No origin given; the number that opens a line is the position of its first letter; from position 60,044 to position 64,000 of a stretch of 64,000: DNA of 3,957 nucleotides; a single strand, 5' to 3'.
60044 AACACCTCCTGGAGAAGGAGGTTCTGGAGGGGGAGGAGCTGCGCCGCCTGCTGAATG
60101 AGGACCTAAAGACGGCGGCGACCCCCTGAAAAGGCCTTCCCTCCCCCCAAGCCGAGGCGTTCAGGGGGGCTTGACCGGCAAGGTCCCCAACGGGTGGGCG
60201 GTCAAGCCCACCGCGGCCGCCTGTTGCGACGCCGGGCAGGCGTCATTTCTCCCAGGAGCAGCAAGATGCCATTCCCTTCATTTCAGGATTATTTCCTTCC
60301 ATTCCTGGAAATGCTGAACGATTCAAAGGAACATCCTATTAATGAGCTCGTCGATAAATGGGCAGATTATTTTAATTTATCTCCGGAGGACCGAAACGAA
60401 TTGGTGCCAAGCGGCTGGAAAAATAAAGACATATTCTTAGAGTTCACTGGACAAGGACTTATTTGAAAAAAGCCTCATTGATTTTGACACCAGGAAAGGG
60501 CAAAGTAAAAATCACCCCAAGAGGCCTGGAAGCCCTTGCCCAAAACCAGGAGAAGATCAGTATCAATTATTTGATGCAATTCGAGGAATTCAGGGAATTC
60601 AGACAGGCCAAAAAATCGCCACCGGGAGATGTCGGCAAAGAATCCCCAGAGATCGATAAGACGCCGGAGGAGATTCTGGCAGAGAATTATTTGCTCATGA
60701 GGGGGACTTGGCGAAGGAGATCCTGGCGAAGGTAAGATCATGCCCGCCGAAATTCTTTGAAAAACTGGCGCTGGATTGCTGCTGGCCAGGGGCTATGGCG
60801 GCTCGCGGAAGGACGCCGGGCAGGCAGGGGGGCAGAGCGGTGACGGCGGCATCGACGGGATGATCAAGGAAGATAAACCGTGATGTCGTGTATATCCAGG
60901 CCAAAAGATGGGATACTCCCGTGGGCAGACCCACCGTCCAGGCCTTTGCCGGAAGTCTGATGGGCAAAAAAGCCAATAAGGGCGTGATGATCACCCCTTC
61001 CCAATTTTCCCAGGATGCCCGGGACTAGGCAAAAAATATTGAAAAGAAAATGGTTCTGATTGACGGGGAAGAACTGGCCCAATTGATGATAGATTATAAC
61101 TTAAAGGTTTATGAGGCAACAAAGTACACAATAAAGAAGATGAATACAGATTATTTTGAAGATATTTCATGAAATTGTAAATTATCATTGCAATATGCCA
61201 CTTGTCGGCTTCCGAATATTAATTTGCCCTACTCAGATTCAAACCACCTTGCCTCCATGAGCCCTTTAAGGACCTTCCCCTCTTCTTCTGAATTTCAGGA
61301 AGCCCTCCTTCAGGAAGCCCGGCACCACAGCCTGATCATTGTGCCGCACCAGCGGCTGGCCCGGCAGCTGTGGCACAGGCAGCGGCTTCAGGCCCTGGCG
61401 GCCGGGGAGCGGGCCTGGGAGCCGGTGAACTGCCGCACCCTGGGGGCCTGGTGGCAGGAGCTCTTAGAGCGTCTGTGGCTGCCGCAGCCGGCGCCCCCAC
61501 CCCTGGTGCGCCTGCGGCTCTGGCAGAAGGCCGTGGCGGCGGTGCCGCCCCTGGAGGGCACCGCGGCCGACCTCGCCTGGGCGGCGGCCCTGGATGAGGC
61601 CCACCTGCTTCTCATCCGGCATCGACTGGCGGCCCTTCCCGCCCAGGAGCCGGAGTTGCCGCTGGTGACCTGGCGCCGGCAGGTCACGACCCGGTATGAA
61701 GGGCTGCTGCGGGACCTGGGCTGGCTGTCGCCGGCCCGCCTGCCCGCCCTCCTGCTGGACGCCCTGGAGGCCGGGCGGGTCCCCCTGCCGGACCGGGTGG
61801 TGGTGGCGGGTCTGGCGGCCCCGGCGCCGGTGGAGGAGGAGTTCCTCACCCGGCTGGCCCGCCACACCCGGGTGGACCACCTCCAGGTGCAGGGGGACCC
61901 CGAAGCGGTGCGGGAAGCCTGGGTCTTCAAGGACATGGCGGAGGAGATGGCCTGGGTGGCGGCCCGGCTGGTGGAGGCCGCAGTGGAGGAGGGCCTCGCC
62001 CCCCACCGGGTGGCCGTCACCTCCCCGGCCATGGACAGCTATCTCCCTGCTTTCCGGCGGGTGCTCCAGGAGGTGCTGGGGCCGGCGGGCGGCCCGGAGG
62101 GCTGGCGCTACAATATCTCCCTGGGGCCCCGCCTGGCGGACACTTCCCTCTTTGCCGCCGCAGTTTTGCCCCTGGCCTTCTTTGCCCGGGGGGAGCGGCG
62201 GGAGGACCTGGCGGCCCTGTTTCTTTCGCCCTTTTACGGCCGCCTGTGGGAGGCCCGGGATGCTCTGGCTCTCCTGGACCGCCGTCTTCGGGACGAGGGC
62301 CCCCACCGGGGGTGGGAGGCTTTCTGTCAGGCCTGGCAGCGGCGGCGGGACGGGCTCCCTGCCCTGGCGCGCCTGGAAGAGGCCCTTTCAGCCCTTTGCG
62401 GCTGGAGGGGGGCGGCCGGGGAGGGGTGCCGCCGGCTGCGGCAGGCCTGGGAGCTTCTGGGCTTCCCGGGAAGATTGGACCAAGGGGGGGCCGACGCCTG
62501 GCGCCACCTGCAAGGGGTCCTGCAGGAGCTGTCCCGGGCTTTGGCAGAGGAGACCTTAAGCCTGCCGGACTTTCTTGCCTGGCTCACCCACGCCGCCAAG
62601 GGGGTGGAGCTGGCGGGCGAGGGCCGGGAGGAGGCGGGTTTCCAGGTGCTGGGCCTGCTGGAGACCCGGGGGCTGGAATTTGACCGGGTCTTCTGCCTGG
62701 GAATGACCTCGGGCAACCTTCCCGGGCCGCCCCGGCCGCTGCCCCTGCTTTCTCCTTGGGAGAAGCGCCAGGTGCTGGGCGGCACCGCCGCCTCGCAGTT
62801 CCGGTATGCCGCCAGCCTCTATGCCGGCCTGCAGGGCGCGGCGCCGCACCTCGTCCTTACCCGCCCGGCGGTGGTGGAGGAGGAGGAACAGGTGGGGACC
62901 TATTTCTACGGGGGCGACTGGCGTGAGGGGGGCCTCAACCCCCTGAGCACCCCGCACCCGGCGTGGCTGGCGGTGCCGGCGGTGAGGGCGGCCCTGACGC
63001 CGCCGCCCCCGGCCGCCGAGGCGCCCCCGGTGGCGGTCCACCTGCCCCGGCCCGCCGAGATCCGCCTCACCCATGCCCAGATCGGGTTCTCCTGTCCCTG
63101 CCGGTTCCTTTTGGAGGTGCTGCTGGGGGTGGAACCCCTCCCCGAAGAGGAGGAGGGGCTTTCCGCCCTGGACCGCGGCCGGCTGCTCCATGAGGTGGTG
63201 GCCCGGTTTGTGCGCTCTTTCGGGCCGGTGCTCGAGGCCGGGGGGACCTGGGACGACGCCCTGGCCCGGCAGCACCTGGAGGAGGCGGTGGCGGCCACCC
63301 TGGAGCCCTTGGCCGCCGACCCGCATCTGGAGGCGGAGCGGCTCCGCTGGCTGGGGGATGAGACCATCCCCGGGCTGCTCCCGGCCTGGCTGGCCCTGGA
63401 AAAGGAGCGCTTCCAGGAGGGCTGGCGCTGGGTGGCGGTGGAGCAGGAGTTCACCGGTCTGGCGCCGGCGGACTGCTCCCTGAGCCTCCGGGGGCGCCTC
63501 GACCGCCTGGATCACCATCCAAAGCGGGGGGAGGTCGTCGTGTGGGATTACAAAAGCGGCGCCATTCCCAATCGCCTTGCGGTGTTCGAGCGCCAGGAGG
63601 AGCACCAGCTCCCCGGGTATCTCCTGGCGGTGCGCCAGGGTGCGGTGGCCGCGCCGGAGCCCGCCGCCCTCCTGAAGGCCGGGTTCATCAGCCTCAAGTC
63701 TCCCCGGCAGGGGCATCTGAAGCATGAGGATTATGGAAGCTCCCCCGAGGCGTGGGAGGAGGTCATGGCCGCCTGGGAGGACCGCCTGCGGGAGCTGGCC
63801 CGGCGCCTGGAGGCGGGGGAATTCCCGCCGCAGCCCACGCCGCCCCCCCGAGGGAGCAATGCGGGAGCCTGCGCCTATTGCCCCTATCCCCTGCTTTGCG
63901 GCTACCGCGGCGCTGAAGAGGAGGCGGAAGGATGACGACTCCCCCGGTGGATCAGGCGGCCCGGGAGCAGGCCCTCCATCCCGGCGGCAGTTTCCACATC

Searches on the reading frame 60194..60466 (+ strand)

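Call 93: search_protein_families(library=pfam, proteins=[window:60194-60466:+], max_evalue=0.01)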
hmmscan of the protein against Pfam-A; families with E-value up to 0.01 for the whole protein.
window:60194-60466:+ (90 aa): 1 family
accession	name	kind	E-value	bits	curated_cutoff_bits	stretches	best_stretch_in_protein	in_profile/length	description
PF14338.12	Mrr_N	-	7.1e-11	42.5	29.5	1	30-75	1-46/87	Mrr N-terminal domain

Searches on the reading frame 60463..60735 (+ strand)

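Call 93: search_protein_families(library=pfam, proteins=[window:60463-60735:+], max_evalue=0.01)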
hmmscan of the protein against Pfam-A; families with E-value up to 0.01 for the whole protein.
window:60463-60735:+ (90 aa): 1 family
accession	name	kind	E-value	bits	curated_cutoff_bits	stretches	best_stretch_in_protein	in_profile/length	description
PF14338.12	Mrr_N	-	0.0036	17.8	29.5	1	1-26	61-86/87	Mrr N-terminal domain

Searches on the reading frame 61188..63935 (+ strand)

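Call 93: search_protein_families(library=pfam, proteins=[window:61188-63935:+], max_evalue=0.01)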
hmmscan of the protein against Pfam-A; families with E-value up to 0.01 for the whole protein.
window:61188-63935:+ (915 aa): 1 family
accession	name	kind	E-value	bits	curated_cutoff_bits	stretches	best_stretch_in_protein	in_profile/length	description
PF12705.13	PDDEXK_1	-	4.7e-36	125.4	22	1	635-904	12-246/247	PD-(D/E)XK nuclease superfamily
